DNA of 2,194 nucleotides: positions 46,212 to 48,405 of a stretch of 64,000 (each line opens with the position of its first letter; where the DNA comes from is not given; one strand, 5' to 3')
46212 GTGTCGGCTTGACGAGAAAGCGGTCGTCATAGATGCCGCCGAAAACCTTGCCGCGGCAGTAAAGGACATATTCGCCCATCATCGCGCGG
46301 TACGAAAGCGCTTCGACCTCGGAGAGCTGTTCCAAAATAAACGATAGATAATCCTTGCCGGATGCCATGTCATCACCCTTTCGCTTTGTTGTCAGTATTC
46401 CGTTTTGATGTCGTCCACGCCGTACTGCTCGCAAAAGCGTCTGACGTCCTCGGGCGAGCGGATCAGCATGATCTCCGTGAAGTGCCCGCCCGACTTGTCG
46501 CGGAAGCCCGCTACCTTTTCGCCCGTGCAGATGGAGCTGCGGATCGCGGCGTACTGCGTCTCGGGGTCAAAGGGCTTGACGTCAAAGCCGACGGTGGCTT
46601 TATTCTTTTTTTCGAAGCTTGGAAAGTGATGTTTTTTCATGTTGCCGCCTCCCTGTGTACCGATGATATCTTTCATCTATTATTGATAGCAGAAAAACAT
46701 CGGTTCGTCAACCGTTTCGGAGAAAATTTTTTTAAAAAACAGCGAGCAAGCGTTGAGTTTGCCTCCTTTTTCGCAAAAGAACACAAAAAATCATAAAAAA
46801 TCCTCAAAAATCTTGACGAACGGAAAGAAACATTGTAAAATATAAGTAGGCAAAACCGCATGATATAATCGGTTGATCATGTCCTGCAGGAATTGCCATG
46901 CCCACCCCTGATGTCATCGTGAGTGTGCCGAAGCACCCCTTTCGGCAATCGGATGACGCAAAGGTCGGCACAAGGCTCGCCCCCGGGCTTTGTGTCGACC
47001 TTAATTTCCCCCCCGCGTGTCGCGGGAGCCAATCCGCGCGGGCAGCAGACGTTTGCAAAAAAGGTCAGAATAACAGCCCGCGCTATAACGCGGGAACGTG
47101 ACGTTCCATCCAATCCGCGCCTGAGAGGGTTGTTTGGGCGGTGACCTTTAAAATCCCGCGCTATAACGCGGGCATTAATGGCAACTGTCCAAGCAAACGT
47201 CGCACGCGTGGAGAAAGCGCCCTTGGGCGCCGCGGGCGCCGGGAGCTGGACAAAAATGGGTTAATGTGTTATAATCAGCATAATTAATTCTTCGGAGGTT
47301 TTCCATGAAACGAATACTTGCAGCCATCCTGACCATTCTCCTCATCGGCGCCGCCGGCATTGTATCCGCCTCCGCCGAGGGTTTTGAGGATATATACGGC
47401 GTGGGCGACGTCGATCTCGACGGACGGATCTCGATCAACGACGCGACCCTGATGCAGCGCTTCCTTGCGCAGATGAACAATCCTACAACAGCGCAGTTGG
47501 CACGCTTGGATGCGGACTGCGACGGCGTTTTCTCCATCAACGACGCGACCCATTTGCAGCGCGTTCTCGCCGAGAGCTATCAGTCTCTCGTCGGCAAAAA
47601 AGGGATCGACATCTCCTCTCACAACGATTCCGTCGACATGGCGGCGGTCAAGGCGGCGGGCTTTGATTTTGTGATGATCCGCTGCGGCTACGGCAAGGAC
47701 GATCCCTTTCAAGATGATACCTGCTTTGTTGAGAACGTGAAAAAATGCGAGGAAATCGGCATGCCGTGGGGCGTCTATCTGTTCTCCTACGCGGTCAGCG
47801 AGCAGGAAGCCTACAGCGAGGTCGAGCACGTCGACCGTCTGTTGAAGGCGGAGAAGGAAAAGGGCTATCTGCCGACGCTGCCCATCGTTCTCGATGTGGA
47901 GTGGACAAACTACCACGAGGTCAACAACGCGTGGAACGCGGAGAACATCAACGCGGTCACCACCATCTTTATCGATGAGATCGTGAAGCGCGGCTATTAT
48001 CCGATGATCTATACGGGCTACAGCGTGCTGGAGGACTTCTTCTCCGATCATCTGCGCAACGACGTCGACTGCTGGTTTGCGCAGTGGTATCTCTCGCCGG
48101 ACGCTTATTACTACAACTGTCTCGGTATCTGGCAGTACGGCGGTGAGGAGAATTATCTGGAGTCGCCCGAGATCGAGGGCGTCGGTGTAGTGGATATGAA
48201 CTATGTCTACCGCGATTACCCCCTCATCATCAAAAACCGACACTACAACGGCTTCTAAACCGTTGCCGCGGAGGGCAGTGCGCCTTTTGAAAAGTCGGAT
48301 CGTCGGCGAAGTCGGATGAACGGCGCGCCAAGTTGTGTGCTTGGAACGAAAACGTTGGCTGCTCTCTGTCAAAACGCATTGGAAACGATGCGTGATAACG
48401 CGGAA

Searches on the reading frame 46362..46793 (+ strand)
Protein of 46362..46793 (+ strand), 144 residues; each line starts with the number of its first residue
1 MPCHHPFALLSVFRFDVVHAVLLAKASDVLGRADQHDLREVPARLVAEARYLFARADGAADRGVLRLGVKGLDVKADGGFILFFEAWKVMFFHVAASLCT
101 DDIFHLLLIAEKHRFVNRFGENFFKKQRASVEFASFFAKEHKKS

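Call 37: find_encoding_contigs(protein=window:46362-46793:+, flank=3000, max_places=10)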
Protein window:46362-46793:+ (144 aa): no gene with exactly this product is on record in the collection.

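Call 93: search_protein_families(library=pfam, proteins=[window:46362-46793:+], max_evalue=0.0001)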
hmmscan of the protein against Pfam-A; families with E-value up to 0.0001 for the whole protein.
window:46362-46793:+ (144 aa): 0 families

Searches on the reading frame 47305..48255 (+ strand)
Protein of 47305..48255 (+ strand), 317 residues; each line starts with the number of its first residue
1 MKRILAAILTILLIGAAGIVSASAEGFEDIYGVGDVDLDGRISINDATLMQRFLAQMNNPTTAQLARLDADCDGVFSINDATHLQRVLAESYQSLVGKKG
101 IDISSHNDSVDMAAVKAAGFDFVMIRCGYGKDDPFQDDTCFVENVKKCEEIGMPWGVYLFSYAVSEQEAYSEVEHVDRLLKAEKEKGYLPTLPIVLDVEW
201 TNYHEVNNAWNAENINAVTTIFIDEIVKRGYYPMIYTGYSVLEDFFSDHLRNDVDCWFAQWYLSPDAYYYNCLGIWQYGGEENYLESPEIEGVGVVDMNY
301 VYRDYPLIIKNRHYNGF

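Call 93: search_protein_families(library=pfam, proteins=[window:47305-48255:+], max_evalue=0.0001)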
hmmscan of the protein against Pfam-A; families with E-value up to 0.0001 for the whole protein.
window:47305-48255:+ (317 aa): 2 families
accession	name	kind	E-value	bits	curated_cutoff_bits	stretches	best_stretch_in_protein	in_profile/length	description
PF01183.26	Glyco_hydro_25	-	9.9e-24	85.1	27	1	101-282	1-175/180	Glycosyl hydrolases family 25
PF00404.24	Dockerin_1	-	7.2e-08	33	22.9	1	34-88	2-56/57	Dockerin type I domain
